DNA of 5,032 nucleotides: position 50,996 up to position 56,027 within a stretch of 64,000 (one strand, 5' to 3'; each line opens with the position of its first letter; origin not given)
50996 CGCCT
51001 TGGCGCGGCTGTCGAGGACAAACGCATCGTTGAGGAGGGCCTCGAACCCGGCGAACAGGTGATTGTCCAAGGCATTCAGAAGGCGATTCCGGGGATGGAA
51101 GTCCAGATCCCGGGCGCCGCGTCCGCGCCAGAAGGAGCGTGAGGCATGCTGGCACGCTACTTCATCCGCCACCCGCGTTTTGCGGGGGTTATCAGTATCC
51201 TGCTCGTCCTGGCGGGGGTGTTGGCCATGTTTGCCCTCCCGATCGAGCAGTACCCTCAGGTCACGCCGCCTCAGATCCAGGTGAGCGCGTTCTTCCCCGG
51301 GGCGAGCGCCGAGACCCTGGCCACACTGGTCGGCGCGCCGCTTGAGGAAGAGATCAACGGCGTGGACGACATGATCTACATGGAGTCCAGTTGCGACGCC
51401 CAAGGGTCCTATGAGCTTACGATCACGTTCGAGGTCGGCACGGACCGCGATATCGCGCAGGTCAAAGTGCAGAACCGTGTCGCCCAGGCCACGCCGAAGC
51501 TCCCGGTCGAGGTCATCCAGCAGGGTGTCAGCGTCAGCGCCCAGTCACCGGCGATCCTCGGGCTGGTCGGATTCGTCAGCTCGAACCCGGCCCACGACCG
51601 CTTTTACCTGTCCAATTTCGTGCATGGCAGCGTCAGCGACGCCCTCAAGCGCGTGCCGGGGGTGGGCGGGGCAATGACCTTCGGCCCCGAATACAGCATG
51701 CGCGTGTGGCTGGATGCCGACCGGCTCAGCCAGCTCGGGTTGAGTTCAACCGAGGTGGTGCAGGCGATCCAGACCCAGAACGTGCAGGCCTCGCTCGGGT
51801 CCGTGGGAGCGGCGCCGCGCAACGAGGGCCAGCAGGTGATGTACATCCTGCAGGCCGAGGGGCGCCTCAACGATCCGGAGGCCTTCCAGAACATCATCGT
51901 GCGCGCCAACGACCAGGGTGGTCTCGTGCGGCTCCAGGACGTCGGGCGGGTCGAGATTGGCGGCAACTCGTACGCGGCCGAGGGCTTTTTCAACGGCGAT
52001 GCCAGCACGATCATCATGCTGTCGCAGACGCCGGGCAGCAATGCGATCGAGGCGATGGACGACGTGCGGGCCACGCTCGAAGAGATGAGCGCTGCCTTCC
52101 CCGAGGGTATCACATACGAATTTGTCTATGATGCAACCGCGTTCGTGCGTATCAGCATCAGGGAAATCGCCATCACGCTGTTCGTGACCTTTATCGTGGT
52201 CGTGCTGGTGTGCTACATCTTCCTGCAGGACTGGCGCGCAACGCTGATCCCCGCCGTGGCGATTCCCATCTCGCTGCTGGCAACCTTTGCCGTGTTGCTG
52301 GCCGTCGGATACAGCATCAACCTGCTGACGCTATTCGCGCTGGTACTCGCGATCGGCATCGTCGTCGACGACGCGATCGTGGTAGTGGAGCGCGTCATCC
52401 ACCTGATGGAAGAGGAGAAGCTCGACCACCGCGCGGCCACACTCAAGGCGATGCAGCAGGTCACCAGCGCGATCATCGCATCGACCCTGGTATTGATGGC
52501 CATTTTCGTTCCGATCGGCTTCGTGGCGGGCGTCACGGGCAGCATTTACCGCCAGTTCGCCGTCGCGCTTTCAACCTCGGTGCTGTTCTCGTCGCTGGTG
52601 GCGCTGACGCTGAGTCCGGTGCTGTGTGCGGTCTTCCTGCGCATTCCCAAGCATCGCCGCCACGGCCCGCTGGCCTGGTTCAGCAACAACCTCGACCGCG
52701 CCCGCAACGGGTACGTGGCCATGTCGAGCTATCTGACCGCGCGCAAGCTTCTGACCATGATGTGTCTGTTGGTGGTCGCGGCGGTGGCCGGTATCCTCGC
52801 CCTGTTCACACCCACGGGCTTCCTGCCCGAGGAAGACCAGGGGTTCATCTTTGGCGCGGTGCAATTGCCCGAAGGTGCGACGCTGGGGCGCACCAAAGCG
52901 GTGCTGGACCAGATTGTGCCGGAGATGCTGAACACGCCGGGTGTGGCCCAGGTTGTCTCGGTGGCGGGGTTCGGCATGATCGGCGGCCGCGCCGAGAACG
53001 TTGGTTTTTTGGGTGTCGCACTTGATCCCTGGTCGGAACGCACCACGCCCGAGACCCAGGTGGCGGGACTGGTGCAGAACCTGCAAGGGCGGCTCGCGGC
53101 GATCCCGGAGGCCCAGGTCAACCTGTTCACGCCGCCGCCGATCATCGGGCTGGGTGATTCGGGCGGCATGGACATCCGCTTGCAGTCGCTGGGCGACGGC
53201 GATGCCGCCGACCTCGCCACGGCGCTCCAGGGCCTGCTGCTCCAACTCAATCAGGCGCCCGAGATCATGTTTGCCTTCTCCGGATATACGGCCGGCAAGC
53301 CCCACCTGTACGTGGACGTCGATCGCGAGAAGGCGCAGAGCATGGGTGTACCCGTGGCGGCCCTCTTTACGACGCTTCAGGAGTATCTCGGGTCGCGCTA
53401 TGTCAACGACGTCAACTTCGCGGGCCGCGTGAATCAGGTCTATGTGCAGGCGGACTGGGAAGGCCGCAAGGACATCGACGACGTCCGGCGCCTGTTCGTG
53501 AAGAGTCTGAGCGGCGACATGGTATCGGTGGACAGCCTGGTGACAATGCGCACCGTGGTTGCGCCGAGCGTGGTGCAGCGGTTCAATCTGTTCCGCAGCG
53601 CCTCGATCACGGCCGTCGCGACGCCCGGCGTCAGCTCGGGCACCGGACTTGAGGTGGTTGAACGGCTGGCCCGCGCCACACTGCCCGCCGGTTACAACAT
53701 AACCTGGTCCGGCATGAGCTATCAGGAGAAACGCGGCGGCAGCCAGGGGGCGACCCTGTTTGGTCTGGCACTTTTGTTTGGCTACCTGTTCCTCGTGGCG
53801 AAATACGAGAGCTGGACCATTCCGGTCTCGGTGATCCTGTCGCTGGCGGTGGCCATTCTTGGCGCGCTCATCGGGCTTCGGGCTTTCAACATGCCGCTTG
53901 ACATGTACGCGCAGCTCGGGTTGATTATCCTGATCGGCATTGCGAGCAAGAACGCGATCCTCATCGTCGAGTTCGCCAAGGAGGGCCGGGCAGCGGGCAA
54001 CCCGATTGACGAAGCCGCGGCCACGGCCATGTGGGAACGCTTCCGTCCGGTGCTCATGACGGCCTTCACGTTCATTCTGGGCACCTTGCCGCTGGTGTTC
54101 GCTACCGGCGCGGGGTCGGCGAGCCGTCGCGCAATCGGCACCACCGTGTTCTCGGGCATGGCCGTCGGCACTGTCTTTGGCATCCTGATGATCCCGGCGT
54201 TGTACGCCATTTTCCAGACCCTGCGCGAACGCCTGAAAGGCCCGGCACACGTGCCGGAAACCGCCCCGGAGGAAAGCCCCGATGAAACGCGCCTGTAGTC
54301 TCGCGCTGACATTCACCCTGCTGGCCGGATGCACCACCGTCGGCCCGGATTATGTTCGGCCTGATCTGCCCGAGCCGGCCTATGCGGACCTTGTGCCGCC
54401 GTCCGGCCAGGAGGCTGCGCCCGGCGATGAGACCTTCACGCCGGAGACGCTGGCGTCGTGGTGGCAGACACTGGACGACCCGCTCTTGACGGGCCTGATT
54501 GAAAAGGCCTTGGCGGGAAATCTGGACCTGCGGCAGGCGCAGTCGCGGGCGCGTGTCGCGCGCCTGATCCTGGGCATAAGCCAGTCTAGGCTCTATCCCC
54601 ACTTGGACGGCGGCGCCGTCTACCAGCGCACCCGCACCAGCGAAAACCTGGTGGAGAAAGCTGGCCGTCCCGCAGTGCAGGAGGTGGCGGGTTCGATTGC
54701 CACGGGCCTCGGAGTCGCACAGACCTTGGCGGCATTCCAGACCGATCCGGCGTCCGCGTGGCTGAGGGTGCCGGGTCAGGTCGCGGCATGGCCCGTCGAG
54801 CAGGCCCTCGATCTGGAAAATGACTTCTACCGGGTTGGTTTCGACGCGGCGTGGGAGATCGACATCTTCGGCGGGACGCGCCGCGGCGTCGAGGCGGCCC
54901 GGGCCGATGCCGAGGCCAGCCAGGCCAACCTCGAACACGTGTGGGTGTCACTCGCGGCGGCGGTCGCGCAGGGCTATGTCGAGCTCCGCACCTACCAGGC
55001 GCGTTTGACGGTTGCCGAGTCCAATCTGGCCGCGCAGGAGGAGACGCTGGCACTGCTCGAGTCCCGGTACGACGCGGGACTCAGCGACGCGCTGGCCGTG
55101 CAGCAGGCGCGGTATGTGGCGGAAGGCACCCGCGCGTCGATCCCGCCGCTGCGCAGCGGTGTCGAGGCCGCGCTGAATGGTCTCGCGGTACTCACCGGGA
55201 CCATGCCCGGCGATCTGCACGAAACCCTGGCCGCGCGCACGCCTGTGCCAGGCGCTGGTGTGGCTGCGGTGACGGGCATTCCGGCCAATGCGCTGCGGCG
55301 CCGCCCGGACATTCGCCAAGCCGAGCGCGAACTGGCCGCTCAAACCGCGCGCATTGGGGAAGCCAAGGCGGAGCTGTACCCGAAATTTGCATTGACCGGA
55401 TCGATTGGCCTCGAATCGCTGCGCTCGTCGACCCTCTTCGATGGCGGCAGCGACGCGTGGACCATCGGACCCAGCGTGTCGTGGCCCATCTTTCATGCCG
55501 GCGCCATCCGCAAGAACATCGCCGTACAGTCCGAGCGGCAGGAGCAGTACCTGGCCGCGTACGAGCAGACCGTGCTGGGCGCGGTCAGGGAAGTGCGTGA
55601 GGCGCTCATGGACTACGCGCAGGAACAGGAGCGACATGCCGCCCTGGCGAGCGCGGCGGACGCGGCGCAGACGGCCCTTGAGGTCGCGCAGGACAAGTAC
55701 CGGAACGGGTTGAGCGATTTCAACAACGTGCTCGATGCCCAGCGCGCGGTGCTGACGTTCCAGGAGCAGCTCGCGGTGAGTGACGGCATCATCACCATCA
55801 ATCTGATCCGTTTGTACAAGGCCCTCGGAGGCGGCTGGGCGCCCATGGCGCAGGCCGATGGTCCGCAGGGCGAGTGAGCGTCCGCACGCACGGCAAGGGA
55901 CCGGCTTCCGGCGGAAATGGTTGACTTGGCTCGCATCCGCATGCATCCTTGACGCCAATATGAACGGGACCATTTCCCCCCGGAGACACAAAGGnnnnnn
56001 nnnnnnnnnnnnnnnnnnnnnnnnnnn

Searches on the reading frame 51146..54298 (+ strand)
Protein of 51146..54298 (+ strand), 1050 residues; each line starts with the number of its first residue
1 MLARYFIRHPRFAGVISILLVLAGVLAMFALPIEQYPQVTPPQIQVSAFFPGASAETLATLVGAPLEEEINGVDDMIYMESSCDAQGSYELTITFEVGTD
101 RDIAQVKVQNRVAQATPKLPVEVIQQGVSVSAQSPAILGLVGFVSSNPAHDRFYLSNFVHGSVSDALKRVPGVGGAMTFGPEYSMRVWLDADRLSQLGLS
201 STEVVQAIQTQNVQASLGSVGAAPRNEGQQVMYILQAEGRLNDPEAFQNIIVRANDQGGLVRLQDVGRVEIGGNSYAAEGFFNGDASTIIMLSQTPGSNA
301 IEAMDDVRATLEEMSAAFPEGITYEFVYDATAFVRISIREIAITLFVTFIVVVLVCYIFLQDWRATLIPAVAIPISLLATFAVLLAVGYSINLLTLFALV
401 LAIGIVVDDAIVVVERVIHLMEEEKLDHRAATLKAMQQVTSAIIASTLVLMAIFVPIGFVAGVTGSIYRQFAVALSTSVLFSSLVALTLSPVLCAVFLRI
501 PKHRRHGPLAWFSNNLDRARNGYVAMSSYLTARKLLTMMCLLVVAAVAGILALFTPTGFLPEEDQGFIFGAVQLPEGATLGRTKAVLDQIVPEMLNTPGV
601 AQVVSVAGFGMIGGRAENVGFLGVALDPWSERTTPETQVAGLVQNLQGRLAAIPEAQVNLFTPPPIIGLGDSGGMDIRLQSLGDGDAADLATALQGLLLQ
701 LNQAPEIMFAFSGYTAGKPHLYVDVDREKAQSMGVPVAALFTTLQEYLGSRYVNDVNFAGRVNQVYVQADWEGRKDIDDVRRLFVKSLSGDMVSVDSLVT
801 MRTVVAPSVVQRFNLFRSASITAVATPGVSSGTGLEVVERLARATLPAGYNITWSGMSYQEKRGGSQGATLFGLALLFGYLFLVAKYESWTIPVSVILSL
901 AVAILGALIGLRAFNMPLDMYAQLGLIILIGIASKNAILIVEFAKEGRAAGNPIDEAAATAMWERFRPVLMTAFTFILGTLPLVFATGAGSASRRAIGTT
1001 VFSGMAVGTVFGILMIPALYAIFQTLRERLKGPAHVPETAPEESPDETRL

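Call 61: search_protein_families(library=pfam, proteins=[window:51146-54298:+], max_evalue=0.000001)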
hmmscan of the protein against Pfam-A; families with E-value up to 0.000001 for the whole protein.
window:51146-54298:+ (1050 aa): 3 families
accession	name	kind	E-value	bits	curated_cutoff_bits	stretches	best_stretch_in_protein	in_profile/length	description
PF00873.25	ACR_tran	-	0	1021.3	28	1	3-1023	2-1020/1021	AcrB/AcrD/AcrF family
PF03176.21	MMPL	-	2.8e-22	79.6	20.5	2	227-512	25-319/333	MMPL family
PF02355.23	SecD_SecF_C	-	1.1e-08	35.2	20.5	0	868-1022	33-185/189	Protein export membrane protein SecD/SecF, C-terminal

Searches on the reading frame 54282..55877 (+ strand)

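Call 61: search_protein_families(library=pfam, proteins=[window:54282-55877:+], max_evalue=0.000001)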
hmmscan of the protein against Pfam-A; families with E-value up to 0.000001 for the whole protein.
window:54282-55877:+ (531 aa): 1 family
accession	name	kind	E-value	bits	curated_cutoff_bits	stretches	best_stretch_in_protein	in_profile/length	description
PF02321.23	OEP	-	2e-47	161.9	22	2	335-515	6-186/187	Outer membrane efflux protein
